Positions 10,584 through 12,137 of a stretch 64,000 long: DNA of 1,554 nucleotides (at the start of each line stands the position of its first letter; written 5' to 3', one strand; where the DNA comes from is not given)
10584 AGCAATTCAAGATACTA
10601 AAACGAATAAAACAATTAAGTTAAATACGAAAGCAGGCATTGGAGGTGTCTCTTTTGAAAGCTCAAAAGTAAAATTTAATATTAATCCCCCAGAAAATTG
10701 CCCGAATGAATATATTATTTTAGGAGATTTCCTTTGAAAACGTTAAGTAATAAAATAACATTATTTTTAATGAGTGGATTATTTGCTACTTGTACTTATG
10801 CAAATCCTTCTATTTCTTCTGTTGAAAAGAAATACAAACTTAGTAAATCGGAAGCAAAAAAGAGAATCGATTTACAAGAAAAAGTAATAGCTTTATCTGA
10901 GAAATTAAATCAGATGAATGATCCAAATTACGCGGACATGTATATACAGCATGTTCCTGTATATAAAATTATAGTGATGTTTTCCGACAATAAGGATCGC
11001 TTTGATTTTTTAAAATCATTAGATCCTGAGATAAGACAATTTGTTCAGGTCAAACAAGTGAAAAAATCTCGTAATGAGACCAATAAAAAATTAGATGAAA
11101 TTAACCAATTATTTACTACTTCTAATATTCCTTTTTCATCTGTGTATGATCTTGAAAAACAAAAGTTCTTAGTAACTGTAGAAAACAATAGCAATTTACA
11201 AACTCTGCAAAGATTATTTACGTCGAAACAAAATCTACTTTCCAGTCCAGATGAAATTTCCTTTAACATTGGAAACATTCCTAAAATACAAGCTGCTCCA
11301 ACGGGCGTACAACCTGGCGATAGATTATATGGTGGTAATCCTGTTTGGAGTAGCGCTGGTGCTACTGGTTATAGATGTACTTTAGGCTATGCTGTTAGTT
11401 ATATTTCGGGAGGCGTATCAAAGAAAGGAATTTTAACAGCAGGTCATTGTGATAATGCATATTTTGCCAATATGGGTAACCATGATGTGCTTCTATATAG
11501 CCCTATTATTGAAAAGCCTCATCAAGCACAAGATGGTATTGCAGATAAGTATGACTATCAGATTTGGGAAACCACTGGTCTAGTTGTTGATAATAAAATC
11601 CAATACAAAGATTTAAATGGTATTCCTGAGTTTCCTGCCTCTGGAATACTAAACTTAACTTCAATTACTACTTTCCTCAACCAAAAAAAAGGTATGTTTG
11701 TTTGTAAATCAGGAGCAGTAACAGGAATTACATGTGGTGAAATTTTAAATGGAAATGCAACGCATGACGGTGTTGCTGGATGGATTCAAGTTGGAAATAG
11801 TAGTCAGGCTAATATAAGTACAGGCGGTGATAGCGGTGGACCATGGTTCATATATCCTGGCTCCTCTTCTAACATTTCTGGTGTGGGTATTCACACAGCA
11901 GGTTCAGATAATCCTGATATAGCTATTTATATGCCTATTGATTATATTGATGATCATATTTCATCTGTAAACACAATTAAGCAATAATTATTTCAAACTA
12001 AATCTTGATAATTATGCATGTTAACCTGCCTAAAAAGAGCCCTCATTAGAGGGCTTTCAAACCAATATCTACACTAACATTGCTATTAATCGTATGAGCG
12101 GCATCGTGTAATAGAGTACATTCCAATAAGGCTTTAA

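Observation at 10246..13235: Secreted alpha-lytic-like protease surrounded by three paralogous two-Cys lipoproteins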

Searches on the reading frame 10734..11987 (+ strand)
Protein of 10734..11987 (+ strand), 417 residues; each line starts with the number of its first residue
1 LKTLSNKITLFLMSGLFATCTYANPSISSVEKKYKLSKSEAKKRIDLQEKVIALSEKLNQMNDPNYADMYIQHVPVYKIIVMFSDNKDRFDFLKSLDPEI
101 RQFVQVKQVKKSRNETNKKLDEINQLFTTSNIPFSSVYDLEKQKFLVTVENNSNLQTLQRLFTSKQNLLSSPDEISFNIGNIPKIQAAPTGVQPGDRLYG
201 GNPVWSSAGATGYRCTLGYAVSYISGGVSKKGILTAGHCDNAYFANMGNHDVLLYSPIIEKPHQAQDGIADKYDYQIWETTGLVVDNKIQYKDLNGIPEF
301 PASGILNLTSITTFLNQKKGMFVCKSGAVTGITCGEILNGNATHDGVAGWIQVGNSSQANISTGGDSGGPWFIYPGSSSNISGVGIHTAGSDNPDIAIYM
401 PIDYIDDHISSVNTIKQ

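Call 3: search_protein_families(library=pfam, proteins=[window:10734-11987:+], max_evalue=0.1)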
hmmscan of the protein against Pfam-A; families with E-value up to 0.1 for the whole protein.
window:10734-11987:+ (417 aa): 2 families
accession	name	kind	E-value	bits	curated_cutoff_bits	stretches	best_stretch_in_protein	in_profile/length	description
PF14377.11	UBM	-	0.067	13.1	23.3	0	88-104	10-25/35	Ubiquitin binding region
PF00089.32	Trypsin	-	0.074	13.3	20.6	0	351-406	165-217/220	Trypsin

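Call 5: search_solved_structures(query=window:10734-11987:+, max_evalue=1, show_alignments=2)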
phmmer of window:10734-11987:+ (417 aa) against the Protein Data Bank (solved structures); distinct sequences matched with E-value up to 1: 22.
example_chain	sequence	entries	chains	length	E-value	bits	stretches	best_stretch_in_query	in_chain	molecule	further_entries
2pfe_A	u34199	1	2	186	2e-06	30.1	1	313-402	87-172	Alkaline serine protease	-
1gbe_A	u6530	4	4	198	0.00072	21.6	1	318-391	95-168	ALPHA-LYTIC PROTEASE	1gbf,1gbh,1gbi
5mrr_A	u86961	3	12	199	0.00074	21.6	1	320-390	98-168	Lytic endopeptidase preproenzyme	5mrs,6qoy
1gba_A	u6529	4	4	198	0.0012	20.9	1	318-391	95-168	ALPHA-LYTIC PROTEASE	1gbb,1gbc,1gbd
3m7t_A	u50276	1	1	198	0.0019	20.3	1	318-390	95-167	Alpha-lytic protease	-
1gbj_A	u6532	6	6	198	0.0022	20.1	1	318-390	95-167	ALPHA-LYTIC PROTEASE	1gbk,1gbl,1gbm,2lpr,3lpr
1p09_A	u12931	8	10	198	0.0022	20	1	318-390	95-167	ALPHA-LYTIC PROTEASE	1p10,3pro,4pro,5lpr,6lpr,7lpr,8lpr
1p01_A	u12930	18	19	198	0.0023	20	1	318-390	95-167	ALPHA-LYTIC PROTEASE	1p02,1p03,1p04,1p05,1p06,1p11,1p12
3urd_A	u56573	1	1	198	0.0024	19.9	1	318-390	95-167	Alpha-lytic protease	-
3m7u_A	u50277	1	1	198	0.0029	19.7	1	318-390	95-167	Alpha-lytic protease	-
1qq4_A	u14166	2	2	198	0.003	19.6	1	318-390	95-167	ALPHA-LYTIC PROTEASE | ALHPA-LYTIC PROTEASE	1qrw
1boq_A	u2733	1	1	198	0.0031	19.5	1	318-390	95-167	PROTEIN (ALPHA-LYTIC PROTEASE)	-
3urc_A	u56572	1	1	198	0.0039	19.2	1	318-390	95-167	Alpha-lytic protease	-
5mrt_A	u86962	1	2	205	0.0044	19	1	320-395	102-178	Lytic endopeptidase preproenzyme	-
1sgc_A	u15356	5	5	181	0.15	14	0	310-392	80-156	PROTEINASE A | PROTEINASE A (SGPA)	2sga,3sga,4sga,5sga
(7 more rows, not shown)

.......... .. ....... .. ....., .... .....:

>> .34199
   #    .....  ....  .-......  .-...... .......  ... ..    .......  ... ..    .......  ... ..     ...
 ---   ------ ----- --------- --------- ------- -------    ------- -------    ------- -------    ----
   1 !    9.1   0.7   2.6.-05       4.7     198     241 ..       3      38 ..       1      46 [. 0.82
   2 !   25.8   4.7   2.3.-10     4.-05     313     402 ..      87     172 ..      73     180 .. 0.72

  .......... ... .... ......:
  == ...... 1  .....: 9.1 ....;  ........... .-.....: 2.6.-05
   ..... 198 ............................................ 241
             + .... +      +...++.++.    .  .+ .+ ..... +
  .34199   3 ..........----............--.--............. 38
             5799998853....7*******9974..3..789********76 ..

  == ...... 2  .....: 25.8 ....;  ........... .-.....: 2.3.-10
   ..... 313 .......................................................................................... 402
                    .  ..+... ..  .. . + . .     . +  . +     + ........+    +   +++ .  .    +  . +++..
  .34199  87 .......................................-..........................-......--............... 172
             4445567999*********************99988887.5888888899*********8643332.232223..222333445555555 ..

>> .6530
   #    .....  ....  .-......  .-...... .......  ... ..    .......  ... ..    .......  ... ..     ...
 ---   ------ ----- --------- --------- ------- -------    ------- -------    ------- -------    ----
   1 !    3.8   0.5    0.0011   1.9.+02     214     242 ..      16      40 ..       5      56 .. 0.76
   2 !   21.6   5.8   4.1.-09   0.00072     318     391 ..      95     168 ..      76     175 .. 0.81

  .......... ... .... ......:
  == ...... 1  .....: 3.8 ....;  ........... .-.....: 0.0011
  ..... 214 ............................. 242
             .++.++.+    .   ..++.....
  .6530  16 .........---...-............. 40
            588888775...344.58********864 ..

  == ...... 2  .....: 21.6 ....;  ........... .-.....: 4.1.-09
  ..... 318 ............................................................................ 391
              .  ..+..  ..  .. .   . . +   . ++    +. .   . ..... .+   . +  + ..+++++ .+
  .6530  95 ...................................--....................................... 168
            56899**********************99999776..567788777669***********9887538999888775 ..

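Call 6: search_protein_families(library=ncbifam, proteins=[window:10734-11987:+], max_evalue=0.1)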
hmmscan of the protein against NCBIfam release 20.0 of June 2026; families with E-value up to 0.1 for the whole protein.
window:10734-11987:+ (417 aa): 1 family
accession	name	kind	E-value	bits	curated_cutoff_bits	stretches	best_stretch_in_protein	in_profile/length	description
NF051463.1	Rv1815_serprot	equivalog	2.9e-07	30.1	175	1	215-384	21-166/190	Rv1815 family serine proteinase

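Call 14: find_homologous_proteins(query=window:10734-11987:+)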
Query window:10734-11987:+ (417 aa): 133 proteins with E <= 0.001 among 4845 candidates; the best 120 are listed. Only proteins of 229 to 730 residues were searched: fused or split forms outside these lengths cannot appear, so this answer is no evidence that the protein stands alone or is whole; lengths 'longer' or 'shorter' looks for them.
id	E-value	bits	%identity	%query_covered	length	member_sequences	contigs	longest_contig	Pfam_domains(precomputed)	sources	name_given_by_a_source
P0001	1.0e-272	922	97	100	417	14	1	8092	-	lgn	-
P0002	1.2e-200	685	71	100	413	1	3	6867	-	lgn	-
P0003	1.4e-183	628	74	85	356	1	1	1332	-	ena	-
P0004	4.4e-179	614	65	99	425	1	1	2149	-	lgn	-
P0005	1.3e-166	572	63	100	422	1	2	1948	-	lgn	-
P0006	4.0e-166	571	61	100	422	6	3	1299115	-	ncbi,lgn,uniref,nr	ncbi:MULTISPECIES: S1 family peptidase [Acinetobacter]|uniref:S1 family peptidase n=1 Tax=Acinetobac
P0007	6.2e-166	570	62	100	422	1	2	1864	-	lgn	-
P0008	4.6e-165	567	62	100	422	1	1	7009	-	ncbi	ncbi:hypothetical protein D3C71_748020 [compost metagenome]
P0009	1.7e-162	559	62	96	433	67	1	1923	-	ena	-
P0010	4.4e-162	558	60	100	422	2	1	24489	-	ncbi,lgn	-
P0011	5.4e-154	531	57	100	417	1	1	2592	-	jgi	jgi:hypothetical protein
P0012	9.3e-154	530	55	98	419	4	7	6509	-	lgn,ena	-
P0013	2.6e-151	522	56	99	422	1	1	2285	-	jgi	jgi:hypothetical protein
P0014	3.4e-151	522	56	100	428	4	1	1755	-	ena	-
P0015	1.5e-150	520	55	99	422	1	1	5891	-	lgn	-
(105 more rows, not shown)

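Call 16: find_related_loci(query=A1, collection=genome_contigs, flank=6000)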
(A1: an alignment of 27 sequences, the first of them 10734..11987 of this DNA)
Query A1 (417 aa) in genome_contigs; peptide patterns used: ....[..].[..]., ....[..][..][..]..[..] (x = any residue, [..] = any of these).
600 stretches matched a pattern (row limit reached: there are more); 39 encode a relative of the query (tblastn E <= 1e-3); 39 distinct loci.
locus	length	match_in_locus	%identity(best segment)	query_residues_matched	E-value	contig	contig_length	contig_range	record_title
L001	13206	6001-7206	63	17-417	3e-169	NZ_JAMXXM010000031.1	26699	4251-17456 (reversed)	Acinetobacter lwoffii strain S298-4 contig00031, whole genome shotgun sequence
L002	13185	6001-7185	53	24-417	3e-141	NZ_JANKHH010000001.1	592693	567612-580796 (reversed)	Parerythrobacter lacustris strain RS5-5 soapdenovo_K_105_1, whole genome shotgun sequence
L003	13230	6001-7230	51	7-415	3e-137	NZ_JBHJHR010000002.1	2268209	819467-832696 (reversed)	Moraxella sp. ZJ142 ptg000001c, whole genome shotgun sequence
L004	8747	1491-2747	50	6-415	1e-134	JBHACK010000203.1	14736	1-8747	MAG: Acinetobacter sp. isolate Meta-Z_MAG_32 Meta-Z__144430, whole genome shotgun sequence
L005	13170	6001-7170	50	24-416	1e-133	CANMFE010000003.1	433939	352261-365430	uncultured Sphingomonadaceae bacterium isolate 4-2062.fasta genome assembly, contig: NODE_3, whole genome shotgun sequen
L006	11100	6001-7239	49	18-417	7e-133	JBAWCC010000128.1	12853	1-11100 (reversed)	MAG: Allosphingosinicella sp. isolate MFD05727_ilm_asm_bin24 k127_99763, whole genome shotgun sequence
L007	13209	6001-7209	50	24-417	2e-132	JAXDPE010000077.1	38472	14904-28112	MAG: Sphingomonadales bacterium isolate BP_704 scaffold_1742330, whole genome shotgun sequence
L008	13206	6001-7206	48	24-416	6e-127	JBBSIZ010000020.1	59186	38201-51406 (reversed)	MAG: Sphingomonadales bacterium isolate LS4_concoct.067 LS4_concoct.067_K_582055_L_59186_cov_18.0021, whole genome shotg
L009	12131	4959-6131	43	24-415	8e-115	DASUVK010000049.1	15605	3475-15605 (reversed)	MAG TPA_asm: Allosphingosinicella sp. isolate SMAG_U1813 k141_931606, whole genome shotgun sequence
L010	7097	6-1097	42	36-409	2e-95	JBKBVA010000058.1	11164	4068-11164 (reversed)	MAG: Allosphingosinicella sp. isolate 21I_069.bin.54 NODE_58_length_11164_cov_5.534590, whole genome shotgun sequence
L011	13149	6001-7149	36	24-405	1e-79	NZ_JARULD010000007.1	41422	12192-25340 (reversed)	Qipengyuania sp. XHP0211 NODE_7_length_41422_cov_204.073552, whole genome shotgun sequence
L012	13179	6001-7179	28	25-408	1e-47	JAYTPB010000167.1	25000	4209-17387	MAG: Sphingomonadales bacterium isolate GFS_4306 GFS_4306_166, whole genome shotgun sequence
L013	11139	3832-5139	27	1-409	2e-44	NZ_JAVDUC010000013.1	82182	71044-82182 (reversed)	Sphingomonas sp. BE138 Ga0454524_13, whole genome shotgun sequence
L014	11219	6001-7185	29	27-409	5e-44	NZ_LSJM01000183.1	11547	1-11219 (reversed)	Sphingomonas sp. CCH9-E2 CCH9-E2_contig197, whole genome shotgun sequence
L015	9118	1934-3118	29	27-409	4e-44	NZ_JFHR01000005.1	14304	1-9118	Sphingobium chlorophenolicum strain NBRC 16172 contig000005, whole genome shotgun sequence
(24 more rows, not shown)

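Call 31: search_protein_families(library=phrogs, proteins=[window:10734-11987:+], max_evalue=0.001)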
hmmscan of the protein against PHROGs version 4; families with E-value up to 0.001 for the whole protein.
window:10734-11987:+ (417 aa): 0 families

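Call 53: predict_structure(alignment_id=A1)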
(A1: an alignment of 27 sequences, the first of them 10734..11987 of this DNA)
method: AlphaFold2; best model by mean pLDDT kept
length: 417 residues; sequences in the alignment: 27
mean_pLDDT: 86.2   pTM: 0.57
mean pLDDT of the five models: 86.2, 84.3, 82.7, 81.4, 81.4
residues with pLDDT >= 90: 218; 70-90: 163; 50-70: 14; < 50: 22
segments of 3 or more residues with pLDDT < 50: 1-22
pLDDT, mean of each block of 10 residues (from residue 1): 43 46 62 89 83 85 93 93 94 92 95 89 84 88 92 94 77 87 68 92 89 88 86 93 88 87 81 91 94 89 95 92 93 93 88 88 93 85 96 88 89 94
secondary structure, 60 per line:
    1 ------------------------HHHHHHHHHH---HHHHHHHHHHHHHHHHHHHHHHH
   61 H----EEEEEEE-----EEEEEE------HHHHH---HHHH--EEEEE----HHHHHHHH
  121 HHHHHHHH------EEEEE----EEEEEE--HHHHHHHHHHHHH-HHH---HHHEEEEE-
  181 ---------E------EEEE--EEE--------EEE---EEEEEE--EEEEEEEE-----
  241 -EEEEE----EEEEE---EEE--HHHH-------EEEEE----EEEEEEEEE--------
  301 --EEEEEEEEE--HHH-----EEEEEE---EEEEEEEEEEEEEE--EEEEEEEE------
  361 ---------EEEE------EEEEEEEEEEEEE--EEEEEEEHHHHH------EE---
elements in order: H25-34 H38-61 E66-72 E78-83 H90-94 H98-101 E104-108 H113-128 E135-139 E144-149 H152-164 E175-179 E197-200 E203-205 E214-216 E220-225 E228-235 E242-246 E251-255 E259-261 H264-267 E275-279 E284-292 E303-311 E322-327 E331-344 E347-354 E370-373 E380-392 E395-401 H402-406

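Call 58: fold_search(model_id=the predicted structure, library=pdb)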
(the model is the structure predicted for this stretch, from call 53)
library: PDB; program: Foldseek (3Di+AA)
matches with E <= 10: 500; with E <= 0.001: 355
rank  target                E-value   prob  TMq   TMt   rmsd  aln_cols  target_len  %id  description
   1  2pfe_A                1.2e-11  1.00  0.36  0.74   4.3       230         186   23  Crystal Structure of Thermobifida fusca Protease A (TFPA) (released 2007-07-03)
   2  2oua_A                4.5e-11  1.00  0.35  0.72   4.5       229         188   19  Crystal Structure of Nocardiopsis Protease (NAPase) (released 2007-02-20)
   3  2sfa                  6.3e-11  1.00  0.37  0.75   4.0       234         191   23  SERINE PROTEINASE FROM STREPTOMYCES FRADIAE ATCC 14544 (released 1996-06-20)
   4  5mrr_A                1.7e-10  1.00  0.36  0.70   4.1       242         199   20  Crystal structure of L1 protease of Lysobacter sp. XL1 (released 2018-01-17)
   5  2lpr_A                3.0e-10  1.00  0.38  0.75   3.8       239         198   20  STRUCTURAL BASIS FOR BROAD SPECIFICITY IN ALPHA-LYTIC PROTEASE MUTANTS (released 1993-01-15)
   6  1hpg_A                3.5e-10  1.00  0.37  0.78   4.0       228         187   22  A glutamic acid specific serine protease utilizes a novel histidine triad in substrate binding (released 1995-07-10)
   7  5mrt_A                4.2e-10  1.00  0.35  0.68   5.2       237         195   18  Crystal structure of L5 protease Lysobacter sp. XL1 (released 2018-01-17)
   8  1gba                  5.2e-10  1.00  0.36  0.70   4.3       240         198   20  ALPHA-LYTIC PROTEASE WITH MET 190 REPLACED BY ALA AND GLY 216 REPLACED BY ALA (released 1996-01-29)
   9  3m7t                  7.3e-10  1.00  0.35  0.69   4.5       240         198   20  Crystal Structure of Alpha-Lytic Protease SB2+3 E8A/R105S Mutant (released 2011-02-09)
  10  3urd                  8.1e-10  1.00  0.34  0.66   4.7       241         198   20  T181A mutant of alpha-Lytic Protease (released 2012-05-23)
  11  1p09                  8.6e-10  1.00  0.36  0.70   4.4       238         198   20  STRUCTURAL PLASTICITY AS A DETERMINANT OF ENZYME SPECIFICITY. CREATING BROADLY SPECIFIC PROTEASES (released 1990-04-15)
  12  3m7u_A                9.1e-10  1.00  0.36  0.70   4.4       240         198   20  Crystal Structure of Alpha-Lytic Protease SB1+2 R64A/E182Q Mutant (released 2011-02-09)
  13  5mrt_B                9.1e-10  1.00  0.37  0.74   4.4       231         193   19  Crystal structure of L5 protease Lysobacter sp. XL1 (released 2018-01-17)
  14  2ea3                  9.6e-10  1.00  0.34  0.71   4.8       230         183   22  Crystal Structure Of Cellulomonas Bogoriensis Chymotrypsin (released 2007-04-24)
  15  1qq4                  1.1e-09  1.00  0.35  0.68   4.5       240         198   20  CRYSTAL STRUCTURE OF AN ALPHA-LYTIC PROTEASE MUTANT WITH ACCELERATED FOLDING KINETICS, R102H/G134S (released 1999-06-15)
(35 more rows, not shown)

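Call 83: find_encoding_contigs(protein=P0001, flank=8000, max_places=3)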
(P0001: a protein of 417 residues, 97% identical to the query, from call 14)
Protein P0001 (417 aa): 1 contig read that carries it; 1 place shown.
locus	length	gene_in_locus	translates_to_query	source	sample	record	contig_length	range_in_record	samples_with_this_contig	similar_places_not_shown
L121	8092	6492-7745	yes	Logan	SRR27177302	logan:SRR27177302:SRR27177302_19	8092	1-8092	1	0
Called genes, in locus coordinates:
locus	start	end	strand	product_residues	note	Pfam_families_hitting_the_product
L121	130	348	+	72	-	-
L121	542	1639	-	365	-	PF01381:HTH_3 (weak), PF13560:HTH_31, PF06114:Peptidase_M78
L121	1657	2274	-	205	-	-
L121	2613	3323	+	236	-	-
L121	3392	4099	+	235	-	-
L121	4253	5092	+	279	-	PF05488:PAAR_motif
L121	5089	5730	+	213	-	-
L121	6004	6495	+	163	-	-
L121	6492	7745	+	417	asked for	-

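Call 84: find_encoding_contigs(protein=P0002, flank=8000, max_places=3)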
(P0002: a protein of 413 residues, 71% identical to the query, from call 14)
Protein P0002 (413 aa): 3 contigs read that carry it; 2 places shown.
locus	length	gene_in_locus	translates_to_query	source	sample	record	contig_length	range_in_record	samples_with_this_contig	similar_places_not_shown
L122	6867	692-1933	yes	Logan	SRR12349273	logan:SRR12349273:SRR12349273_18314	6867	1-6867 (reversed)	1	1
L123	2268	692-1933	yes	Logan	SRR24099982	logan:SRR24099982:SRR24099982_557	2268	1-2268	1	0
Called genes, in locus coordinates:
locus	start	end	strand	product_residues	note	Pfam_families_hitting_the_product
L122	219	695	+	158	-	-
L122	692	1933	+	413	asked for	-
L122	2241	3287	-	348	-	PF06527:TniQ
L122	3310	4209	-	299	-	PF05621:TniB, PF13401:AAA_22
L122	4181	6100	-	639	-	PF00665:rve (weak), PF09299:Mu-transpos_C (weak)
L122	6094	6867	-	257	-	?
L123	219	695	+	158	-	-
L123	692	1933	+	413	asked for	-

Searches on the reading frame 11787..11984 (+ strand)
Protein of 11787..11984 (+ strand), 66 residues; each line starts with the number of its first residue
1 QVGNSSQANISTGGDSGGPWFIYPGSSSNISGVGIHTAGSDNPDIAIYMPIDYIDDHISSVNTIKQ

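Call 90: search_solved_structures(query=window:11787-11984:+, max_evalue=10, show_alignments=5)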
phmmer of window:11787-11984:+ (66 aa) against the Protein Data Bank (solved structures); distinct sequences matched with E-value up to 10: 6.
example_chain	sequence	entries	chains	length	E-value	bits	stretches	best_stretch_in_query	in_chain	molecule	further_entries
3wy8_A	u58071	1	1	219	0.32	14.6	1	11-42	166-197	Serine protease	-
1op2_A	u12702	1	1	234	0.8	13.4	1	11-55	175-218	Venom serine proteinase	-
5mrt_A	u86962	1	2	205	0.83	13.3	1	6-44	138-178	Lytic endopeptidase preproenzyme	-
1op0_A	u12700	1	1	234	0.83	13.3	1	11-55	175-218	Venom serine proteinase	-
3cp7_A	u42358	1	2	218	0.96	13.2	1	11-27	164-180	alkaline serine protease AL20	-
2pfe_A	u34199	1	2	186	6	10.6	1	10-51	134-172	Alkaline serine protease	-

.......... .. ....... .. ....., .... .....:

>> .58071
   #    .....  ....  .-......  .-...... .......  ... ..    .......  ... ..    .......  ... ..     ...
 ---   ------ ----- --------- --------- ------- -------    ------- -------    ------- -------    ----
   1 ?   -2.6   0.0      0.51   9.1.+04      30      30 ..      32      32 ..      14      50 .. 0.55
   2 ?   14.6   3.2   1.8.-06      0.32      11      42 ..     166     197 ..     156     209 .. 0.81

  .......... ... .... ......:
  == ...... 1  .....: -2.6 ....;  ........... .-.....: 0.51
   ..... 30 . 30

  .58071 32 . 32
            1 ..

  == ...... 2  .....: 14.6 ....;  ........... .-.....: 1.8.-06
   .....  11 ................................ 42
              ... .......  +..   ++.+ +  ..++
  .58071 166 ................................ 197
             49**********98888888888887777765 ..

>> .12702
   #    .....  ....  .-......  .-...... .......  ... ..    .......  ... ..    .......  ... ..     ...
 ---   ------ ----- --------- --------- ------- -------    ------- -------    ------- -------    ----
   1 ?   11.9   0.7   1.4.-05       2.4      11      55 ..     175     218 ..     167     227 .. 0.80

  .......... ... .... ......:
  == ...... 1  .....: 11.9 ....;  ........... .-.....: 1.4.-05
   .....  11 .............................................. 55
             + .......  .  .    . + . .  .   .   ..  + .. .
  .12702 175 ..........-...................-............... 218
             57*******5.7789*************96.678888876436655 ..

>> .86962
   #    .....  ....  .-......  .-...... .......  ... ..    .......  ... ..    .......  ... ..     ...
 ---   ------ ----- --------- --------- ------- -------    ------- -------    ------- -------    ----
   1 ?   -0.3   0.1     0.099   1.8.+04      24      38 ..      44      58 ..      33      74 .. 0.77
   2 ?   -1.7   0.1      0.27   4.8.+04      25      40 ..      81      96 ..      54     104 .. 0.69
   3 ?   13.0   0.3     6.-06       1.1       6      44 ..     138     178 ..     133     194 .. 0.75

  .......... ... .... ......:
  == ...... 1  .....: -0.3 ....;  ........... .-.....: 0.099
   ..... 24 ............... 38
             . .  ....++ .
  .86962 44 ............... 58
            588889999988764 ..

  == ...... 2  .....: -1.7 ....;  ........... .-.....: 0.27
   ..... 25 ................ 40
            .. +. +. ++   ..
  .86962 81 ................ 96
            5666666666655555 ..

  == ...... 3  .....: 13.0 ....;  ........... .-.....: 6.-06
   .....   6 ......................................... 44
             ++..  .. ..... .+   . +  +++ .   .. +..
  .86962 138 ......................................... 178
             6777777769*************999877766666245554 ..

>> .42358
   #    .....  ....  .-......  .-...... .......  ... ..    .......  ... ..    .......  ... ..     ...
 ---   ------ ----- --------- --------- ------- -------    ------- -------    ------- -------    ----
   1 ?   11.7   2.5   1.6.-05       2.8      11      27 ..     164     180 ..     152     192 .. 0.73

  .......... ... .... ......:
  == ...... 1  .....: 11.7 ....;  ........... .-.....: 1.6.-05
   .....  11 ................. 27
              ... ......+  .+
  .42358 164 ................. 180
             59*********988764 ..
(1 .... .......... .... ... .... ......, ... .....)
